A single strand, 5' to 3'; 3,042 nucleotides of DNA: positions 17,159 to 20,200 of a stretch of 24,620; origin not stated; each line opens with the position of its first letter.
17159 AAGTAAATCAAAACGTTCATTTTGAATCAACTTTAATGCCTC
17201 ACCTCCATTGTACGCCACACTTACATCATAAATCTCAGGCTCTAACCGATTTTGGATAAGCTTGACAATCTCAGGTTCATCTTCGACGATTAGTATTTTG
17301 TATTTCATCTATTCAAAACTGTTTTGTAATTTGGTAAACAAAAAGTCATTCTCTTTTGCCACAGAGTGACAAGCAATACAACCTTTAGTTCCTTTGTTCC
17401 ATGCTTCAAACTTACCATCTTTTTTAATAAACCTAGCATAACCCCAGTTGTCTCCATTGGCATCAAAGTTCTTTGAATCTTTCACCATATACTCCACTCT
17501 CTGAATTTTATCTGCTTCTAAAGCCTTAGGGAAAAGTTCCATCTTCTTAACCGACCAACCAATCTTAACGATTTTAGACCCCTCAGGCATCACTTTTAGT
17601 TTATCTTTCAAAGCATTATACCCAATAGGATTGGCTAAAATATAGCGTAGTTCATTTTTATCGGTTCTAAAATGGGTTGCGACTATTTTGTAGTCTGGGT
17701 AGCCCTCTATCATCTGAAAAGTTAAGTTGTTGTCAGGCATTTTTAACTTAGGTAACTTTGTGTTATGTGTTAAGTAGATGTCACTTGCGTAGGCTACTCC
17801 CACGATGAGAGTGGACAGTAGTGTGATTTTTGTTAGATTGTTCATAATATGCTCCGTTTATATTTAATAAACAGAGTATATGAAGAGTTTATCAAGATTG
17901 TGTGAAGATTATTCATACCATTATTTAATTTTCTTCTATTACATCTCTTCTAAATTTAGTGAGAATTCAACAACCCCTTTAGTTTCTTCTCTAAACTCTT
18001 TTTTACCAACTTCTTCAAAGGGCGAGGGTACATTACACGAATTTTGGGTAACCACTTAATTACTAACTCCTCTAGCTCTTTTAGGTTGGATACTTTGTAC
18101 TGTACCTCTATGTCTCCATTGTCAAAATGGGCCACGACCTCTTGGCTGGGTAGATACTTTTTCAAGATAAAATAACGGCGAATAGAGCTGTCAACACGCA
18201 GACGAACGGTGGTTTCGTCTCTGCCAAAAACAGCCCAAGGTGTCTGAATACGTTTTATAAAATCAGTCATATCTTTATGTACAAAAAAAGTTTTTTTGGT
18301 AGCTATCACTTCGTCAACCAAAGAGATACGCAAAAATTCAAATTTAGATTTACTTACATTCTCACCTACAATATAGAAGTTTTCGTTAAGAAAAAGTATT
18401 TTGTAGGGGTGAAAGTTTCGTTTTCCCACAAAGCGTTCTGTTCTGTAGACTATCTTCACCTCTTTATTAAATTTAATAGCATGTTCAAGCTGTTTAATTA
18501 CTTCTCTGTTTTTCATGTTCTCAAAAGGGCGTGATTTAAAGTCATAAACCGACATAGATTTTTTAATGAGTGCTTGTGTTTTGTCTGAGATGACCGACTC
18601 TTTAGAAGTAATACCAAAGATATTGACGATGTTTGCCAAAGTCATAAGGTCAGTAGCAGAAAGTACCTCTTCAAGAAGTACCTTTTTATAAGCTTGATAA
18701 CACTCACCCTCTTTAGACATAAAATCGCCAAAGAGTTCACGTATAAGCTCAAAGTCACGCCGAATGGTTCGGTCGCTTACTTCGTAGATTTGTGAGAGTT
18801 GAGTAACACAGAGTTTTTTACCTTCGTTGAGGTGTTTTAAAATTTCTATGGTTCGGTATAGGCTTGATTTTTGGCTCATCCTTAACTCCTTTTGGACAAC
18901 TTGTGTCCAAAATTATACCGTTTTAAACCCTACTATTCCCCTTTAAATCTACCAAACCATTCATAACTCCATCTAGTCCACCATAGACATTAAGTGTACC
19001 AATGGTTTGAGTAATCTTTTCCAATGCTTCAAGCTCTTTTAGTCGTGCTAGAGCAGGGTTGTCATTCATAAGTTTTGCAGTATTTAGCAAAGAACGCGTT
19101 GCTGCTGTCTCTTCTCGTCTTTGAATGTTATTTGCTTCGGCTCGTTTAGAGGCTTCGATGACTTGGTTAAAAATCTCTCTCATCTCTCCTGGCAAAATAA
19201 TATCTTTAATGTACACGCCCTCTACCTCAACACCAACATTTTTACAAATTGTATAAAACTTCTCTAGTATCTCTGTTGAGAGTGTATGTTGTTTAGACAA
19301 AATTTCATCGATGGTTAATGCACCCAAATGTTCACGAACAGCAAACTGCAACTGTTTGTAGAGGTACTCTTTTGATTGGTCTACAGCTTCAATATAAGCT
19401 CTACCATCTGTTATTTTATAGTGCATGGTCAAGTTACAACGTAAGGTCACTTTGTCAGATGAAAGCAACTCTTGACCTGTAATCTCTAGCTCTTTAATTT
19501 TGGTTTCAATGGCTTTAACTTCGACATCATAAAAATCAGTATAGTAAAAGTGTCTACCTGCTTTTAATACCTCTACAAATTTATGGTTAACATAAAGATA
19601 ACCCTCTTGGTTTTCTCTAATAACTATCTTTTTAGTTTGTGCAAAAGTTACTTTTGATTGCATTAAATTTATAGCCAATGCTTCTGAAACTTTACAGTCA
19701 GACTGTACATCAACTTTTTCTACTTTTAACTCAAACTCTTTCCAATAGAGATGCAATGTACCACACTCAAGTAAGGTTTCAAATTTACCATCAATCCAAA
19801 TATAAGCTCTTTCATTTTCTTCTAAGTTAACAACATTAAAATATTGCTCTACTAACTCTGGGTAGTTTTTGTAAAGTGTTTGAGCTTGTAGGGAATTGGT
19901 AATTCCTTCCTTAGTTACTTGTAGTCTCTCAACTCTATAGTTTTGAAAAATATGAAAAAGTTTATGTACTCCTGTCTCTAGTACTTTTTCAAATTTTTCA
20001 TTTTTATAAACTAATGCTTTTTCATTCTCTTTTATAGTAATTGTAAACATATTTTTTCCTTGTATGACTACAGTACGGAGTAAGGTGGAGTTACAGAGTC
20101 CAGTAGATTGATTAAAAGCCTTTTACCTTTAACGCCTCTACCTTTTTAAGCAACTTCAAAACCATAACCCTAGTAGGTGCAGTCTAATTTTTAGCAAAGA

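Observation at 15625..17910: Three-component signalling operon: periplasmic c-type cytochrome - OmpR-family RR - sensor-less histidine kinase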

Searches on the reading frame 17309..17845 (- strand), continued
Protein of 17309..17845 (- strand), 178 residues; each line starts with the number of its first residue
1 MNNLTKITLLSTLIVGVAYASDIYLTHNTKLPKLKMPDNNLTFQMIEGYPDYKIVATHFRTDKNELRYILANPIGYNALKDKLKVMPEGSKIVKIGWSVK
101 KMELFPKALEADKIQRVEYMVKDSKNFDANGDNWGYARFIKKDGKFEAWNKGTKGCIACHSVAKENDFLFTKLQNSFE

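Call 40: predict_structure(alignment_id=A1)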
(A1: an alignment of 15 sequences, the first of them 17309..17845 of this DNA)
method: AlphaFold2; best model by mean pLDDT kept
length: 178 residues; sequences in the alignment: 15
mean_pLDDT: 50.5   pTM: 0.45
mean pLDDT of the five models: 50.5, 49.8, 47.2, 45.4, 42.7
residues with pLDDT >= 90: 0; 70-90: 4; 50-70: 93; < 50: 81
segments of 3 or more residues with pLDDT < 50: 18-50, 104-106, 125-137, 149-178
pLDDT, mean of each block of 10 residues (from residue 1): 68 55 34 33 35 60 65 67 63 63 49 56 46 47 56 39 32 39
secondary structure, 60 per line:
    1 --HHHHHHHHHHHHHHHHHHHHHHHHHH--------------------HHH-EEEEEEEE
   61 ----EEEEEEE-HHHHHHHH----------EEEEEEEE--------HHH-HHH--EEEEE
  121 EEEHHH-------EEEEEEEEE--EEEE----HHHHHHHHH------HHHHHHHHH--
elements in order: H3-28 E53-60 E65-71 H73-80 E91-98 E116-123 E134-142 E145-148 H153-161 H168-176

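Call 43: search_protein_families(library=pfam, proteins=[L002:3752-4213:+], max_evalue=0.001)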
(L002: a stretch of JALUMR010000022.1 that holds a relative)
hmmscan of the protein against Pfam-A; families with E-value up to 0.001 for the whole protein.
L002:3752-4213:+ (153 aa): 0 families

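Call 54: search_protein_families(library=ncbifam, proteins=[L002:1711-2778:+, L002:2782-3534:+, L017:8158-9288:-, L052:2484-3398:-, L052:3395-4225:-], max_evalue=0.001)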
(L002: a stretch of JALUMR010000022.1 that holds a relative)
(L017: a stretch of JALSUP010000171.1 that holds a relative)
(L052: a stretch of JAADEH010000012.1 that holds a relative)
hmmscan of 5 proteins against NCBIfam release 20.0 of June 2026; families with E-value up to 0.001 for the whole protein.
L002:1711-2778:+ (355 aa): 3 families
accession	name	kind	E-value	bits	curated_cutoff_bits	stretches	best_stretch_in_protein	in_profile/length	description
NF040526.1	SCO0930_lipo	equivalog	1.6e-30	106.4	275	1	42-256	81-308/311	SCO0930 family lipoprotein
TIGR00782.1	ccoP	equivalog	2.4e-05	23.8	179.95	1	262-353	195-281/285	cytochrome-c oxidase, cbb3-type subunit III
NF011054.0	PRK14486.1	equivalog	0.00052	19.6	447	1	263-354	206-291/294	putative bifunctional cbb3-type cytochrome c oxidase subunit II/cytochrome c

L002:2782-3534:+ (250 aa): 0 families

L017:8158-9288:- (376 aa): 2 families
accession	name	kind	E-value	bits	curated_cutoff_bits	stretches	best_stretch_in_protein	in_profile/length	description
TIGR03153.1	cytochr_NrfH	equivalog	0.00027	21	134.2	0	4-80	10-66/138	cytochrome c nitrite reductase small subunit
NF041198.1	UshA_like_PCGU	equivalog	0.00073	18.2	275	0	173-211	474-511/519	UshA-like (seleno)protein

L052:2484-3398:- (304 aa): 6 families
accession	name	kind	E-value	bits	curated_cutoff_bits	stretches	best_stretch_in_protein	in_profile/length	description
NF041198.1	UshA_like_PCGU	equivalog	1.1e-08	34.1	275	1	33-111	408-485/519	UshA-like (seleno)protein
NF040886.1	cyt_C_like_Sec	equivalog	5e-08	31.9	250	1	25-106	37-112/423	multiheme c-type cytochrome (seleno)protein ExtKL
NF045713.1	CxxCH_16_HmcA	equivalog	1.3e-07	30.7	400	1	31-165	130-255/541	sulfate respiration complex hexadecaheme cytochrome HmcA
TIGR03153.1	cytochr_NrfH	equivalog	5.4e-07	29.7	134.2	1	132-192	25-89/138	cytochrome c nitrite reductase small subunit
TIGR01905.1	paired_CXXCH_1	subfamily_domain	0.00014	21.7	25.2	0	133-145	27-39/41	doubled CXXCH domain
TIGR04315.1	octaheme_Shew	subfamily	0.00079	18.6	375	1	92-170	181-258/440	tetrathionate reductase family octaheme c-type cytochrome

L052:3395-4225:- (276 aa): 2 families
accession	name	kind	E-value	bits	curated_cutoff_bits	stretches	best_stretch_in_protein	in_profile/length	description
NF040886.1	cyt_C_like_Sec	equivalog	5.2e-07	28.6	250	1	166-265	64-165/423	multiheme c-type cytochrome (seleno)protein ExtKL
TIGR03507.1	decahem_SO1788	subfamily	0.00026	19.6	209.3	1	118-264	503-627/672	OmcA/MtrC family decaheme c-type cytochrome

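Call 61: search_protein_families(library=pfam, proteins=[L039:4682-5833:-, L039:3487-4638:-, L039:2066-3499:-, L010:2400-3545:+], max_evalue=0.001)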
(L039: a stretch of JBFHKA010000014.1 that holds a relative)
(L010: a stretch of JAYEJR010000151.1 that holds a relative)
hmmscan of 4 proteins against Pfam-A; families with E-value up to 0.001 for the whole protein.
L039:4682-5833:- (383 aa): 2 families
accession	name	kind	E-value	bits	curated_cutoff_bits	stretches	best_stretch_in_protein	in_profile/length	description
PF06537.16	DHOR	-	6e-30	104.6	22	1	134-383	209-499/499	Di-haem oxidoreductase, putative peroxidase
PF00034.26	Cytochrom_C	-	0.00049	21.8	21.3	0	271-383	4-89/90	Cytochrome c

L039:3487-4638:- (383 aa): 1 family
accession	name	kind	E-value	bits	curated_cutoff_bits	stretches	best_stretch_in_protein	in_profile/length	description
PF19577.5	DcaP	-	8.7e-06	25.4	27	1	31-139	67-171/410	DcaP outer membrane protein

L039:2066-3499:- (477 aa): 0 families

L010:2400-3545:+ (381 aa): 1 family
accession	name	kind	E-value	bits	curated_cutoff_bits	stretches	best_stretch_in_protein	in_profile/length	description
PF01494.25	FAD_binding_3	-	1e-15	58.3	22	1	7-310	3-317/349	FAD binding domain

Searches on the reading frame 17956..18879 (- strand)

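Call 3: search_protein_families(library=pfam, proteins=[window:17956-18879:-], max_evalue=0.01)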
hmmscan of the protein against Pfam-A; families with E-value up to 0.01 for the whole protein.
window:17956-18879:- (307 aa): 6 families
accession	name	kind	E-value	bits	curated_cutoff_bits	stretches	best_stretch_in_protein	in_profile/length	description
PF08220.18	HTH_DeoR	-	2.3e-07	30.9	21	1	9-47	1-39/57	DeoR-like helix-turn-helix domain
PF13280.12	WYL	-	3.1e-06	27.5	21.8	1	126-190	1-67/70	WYL domain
PF25583.1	WCX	-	5.8e-06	27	23.9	1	223-298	3-74/76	WCX domain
PF08279.18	HTH_11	-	1e-05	25.8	25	1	9-50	1-43/55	HTH domain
PF12116.14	SpoIIID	-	0.005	17.4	27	0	9-43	7-40/82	Stage III sporulation protein D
PF01022.26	HTH_5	-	0.0064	16.8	22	0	11-41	5-34/47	Bacterial regulatory protein, arsR family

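Call 8: search_protein_families(library=ncbifam, proteins=[window:17956-18879:-], max_evalue=0.001)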
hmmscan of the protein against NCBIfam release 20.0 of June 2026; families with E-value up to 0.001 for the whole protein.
window:17956-18879:- (307 aa): 1 family
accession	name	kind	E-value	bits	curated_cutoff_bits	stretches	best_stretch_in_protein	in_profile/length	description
NF053736.1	AcpB_EbpR_MafR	subfamily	0.00014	21.3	130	1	5-54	3-53/481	AcpB/EbpR/MafR family transcriptional regulator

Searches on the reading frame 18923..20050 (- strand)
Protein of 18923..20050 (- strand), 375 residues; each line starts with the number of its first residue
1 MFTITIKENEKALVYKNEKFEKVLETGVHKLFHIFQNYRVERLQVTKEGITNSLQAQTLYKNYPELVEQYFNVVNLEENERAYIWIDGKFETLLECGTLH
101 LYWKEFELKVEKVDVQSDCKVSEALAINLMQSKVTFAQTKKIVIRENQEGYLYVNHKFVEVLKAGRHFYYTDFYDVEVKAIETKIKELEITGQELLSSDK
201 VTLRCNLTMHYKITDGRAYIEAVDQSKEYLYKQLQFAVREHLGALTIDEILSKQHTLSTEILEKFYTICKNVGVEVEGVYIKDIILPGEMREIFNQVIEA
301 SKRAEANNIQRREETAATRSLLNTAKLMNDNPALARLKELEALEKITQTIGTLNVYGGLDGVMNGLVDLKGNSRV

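Call 3: search_protein_families(library=pfam, proteins=[window:18923-20050:-], max_evalue=0.01)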
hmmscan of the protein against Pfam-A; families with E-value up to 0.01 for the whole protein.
window:18923-20050:- (375 aa): 2 families
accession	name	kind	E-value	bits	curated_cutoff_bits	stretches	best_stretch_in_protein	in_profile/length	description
PF01145.31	Band_7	-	5.5e-27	95.4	23.6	1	143-314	2-175/176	SPFH domain / Band 7 family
PF13421.11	Band_7_1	-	0.001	19.2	24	1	226-295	133-204/211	SPFH domain-Band 7 family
